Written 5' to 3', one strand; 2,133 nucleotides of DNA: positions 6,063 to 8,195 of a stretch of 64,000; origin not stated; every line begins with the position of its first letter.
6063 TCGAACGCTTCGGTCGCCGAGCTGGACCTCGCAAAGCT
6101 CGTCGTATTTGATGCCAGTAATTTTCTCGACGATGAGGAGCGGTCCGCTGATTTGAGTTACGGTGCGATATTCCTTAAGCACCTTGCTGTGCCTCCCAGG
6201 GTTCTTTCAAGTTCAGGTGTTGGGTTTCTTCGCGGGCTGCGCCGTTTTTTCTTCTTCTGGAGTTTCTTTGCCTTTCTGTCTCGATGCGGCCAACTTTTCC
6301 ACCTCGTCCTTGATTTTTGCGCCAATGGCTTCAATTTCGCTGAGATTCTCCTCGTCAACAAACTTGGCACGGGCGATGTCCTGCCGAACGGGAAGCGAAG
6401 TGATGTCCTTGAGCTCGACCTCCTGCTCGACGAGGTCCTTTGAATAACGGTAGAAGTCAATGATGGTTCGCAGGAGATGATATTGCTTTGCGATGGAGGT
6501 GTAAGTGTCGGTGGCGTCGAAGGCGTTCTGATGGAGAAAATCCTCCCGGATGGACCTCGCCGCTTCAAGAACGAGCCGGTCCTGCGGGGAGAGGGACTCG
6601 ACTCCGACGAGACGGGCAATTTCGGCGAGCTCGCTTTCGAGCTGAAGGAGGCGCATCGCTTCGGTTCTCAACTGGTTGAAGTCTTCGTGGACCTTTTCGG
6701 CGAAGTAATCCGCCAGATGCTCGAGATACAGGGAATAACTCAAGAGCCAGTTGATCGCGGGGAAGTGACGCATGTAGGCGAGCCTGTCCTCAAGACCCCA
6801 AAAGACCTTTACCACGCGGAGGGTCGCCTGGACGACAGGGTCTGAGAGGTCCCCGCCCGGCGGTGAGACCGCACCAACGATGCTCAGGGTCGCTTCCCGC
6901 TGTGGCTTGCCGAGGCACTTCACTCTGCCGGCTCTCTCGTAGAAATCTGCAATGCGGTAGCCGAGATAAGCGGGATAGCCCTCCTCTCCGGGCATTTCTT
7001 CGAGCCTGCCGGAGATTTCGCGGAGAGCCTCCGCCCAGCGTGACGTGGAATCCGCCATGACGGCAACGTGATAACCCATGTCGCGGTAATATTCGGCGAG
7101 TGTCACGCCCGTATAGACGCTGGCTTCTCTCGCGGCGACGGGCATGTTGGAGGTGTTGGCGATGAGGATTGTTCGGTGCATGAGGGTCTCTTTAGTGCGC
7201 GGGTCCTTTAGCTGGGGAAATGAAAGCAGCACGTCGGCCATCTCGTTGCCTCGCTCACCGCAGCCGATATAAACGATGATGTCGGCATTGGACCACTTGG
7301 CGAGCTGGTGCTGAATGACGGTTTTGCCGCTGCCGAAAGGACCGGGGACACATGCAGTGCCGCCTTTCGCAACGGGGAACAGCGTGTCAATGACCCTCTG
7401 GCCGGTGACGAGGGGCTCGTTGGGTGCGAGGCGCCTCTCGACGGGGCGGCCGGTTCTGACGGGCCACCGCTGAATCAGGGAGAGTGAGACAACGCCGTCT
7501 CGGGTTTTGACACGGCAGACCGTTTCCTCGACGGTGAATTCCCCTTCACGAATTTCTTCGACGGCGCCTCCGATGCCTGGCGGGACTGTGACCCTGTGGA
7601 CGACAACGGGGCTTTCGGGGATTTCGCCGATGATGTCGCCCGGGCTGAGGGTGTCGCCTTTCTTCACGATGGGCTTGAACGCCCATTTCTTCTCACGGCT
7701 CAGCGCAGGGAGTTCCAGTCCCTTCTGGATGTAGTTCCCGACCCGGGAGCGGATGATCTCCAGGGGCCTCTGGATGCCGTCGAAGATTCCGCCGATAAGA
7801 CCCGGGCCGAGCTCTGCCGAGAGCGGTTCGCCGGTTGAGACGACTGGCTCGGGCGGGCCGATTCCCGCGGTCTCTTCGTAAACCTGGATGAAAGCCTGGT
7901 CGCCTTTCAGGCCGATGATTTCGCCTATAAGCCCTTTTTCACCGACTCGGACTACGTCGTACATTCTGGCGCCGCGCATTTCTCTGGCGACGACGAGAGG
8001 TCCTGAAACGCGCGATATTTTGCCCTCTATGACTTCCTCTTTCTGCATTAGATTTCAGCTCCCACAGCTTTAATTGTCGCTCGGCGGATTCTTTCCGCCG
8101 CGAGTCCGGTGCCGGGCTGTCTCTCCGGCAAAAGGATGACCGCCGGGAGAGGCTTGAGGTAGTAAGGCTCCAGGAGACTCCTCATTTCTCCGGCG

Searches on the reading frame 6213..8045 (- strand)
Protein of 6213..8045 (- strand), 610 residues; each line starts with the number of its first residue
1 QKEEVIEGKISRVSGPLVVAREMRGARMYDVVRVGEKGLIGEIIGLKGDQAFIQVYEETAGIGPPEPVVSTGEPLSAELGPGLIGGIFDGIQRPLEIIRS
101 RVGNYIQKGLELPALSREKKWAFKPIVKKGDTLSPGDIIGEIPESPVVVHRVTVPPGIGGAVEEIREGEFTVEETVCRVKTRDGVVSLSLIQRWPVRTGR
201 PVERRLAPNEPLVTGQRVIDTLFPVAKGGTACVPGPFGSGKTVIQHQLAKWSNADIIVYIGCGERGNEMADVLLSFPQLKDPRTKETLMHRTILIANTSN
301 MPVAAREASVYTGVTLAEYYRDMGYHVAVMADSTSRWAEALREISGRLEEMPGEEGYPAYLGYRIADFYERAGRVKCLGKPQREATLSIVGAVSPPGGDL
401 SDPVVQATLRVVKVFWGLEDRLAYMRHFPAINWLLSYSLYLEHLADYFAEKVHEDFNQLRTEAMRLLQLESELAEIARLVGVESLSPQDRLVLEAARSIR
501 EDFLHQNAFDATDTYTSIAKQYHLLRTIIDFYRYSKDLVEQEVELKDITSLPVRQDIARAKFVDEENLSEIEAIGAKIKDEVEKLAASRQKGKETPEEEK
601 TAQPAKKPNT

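Call 47: search_protein_families(library=ncbifam, proteins=[window:6213-8045:-], max_evalue=0.00001)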
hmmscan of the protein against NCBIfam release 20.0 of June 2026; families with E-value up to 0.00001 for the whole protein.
window:6213-8045:- (610 aa): 32 families (the best 25 are shown)
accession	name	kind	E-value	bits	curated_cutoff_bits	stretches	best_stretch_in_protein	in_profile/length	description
TIGR01043.1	ATP_syn_A_arch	equivalog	5e-273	906.8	972.15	1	7-582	2-579/580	ATP synthase subunit A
NF003220.0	PRK04192.1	subfamily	1e-264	879.3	470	1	7-588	4-586/588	V-type ATP synthase subunit A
NF011287.0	PRK14698.1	equivalog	4.6e-238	792.9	1238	2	241-585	669-1011/1017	V-type ATP synthase subunit A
TIGR01042.1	V-ATPase_V1_A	equivalog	1.2e-219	730.8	779.9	1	8-557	3-557/591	V-type ATPase subunit A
TIGR02546.1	III_secr_ATP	equivalog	1.1e-44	152.9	604.75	2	202-455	120-359/423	type III secretion system ATPase SctN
TIGR01026.1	fliI_yscN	subfamily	6.9e-43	147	379.5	2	201-455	137-376/440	FliI/YscN family ATPase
TIGR03497.1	FliI_clade2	equivalog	2.6e-41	141.9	629.8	2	201-512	111-400/413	flagellar protein export ATPase FliI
TIGR03496.1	FliI_clade1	equivalog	2.3e-39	135.4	619.1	1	201-463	111-360/414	flagellar protein export ATPase FliI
NF003235.0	PRK04196.1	subfamily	1.9e-37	129.1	349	2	204-528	121-438/462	V-type ATP synthase subunit B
TIGR03498.1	FliI_clade3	equivalog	2.5e-36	125.3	587.45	1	203-481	115-374/418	flagellar protein export ATPase FliI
NF005295.0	PRK06820.1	equivalog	3.4e-34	118.6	690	1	200-446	136-367/440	EscN/YscN/HrcN family type III secretion system ATPase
TIGR01040.1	V-ATPase_V1_B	equivalog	4.2e-34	117.9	804.65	2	286-528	207-443/467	V-type ATPase subunit B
NF005391.0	PRK06936.1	equivalog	1.2e-33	116.6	657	1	198-449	133-369/439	type III secretion system ATPase SctN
TIGR01039.1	atpD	equivalog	2.3e-33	115.7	462.85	1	207-530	123-428/462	F0F1 ATP synthase subunit beta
NF006012.0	PRK08149.1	equivalog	6.3e-33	114.3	594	1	201-477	127-388/431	type III secretion system ATPase SctN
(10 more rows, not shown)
